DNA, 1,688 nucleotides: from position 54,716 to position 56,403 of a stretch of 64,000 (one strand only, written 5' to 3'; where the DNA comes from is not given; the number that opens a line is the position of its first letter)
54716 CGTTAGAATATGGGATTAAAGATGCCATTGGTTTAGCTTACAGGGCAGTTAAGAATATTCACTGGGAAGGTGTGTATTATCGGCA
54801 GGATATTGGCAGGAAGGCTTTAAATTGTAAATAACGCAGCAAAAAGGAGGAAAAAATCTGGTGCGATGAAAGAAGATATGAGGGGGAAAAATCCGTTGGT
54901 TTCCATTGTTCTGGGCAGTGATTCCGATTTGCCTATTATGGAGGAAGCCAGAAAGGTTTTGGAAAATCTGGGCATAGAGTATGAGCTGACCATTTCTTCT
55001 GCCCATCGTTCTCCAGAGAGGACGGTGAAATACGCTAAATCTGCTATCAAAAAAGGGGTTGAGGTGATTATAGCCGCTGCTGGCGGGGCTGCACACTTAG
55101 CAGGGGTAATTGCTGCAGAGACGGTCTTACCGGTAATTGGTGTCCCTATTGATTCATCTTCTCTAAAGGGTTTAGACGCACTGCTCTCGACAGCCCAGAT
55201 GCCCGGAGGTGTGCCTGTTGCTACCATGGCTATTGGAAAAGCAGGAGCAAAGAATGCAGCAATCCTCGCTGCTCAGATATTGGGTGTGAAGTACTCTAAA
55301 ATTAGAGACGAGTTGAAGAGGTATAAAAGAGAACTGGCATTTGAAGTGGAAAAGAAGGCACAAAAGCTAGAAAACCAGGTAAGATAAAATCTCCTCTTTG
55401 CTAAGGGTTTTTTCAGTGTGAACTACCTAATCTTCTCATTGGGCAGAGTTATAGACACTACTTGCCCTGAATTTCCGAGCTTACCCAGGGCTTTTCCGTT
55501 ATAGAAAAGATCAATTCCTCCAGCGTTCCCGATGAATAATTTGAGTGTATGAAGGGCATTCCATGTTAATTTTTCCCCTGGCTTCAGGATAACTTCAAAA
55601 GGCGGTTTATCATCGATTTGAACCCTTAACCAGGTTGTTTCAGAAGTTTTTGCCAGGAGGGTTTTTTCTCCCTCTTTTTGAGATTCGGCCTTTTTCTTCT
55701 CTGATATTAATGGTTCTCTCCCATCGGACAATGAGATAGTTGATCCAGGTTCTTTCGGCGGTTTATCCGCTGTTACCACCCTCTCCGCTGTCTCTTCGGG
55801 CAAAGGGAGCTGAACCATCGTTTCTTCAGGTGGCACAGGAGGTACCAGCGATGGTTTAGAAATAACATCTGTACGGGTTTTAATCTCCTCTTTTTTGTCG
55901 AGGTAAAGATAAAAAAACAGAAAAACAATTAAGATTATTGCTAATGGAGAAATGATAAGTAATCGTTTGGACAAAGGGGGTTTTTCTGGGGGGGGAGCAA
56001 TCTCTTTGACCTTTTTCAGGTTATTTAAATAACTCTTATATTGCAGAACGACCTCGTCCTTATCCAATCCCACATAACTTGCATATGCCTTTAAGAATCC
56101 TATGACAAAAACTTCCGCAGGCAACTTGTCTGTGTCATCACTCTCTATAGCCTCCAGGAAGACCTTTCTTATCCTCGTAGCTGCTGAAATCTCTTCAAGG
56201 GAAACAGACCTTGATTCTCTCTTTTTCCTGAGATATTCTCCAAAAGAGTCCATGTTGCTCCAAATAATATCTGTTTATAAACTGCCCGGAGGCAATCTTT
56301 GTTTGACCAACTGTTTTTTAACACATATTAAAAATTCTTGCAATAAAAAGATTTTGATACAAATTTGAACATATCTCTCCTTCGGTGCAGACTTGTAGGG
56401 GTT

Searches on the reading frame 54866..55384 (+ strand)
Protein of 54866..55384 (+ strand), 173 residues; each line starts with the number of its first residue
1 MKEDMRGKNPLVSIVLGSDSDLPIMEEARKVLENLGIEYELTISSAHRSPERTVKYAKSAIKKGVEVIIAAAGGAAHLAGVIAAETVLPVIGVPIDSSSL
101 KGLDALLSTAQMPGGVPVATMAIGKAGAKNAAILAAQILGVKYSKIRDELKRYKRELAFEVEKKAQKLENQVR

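Call 76: search_protein_families(library=pfam, proteins=[window:54866-55384:+])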
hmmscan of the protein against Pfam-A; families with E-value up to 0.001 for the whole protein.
window:54866-55384:+ (173 aa): 1 family
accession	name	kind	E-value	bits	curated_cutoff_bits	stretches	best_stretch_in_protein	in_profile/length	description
PF00731.26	AIRC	-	1.7e-61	206.6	30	1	12-157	2-145/148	AIR carboxylase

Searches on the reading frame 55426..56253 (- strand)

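Call 76: search_protein_families(library=pfam, proteins=[window:55426-56253:-])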
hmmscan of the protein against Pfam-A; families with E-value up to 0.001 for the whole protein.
window:55426-56253:- (276 aa): 3 families
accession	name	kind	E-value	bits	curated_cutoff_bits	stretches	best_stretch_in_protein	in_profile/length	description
PF13413.12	HTH_25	-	2.3e-23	82.2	24.6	1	7-68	1-62/62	Helix-turn-helix domain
PF13464.11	RodZ_C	-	1.1e-14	54.5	23.9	1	203-269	4-72/72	RodZ C-terminal domain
PF12844.13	HTH_19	-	1.7e-07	31.4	30.2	1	5-72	1-62/64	Helix-turn-helix domain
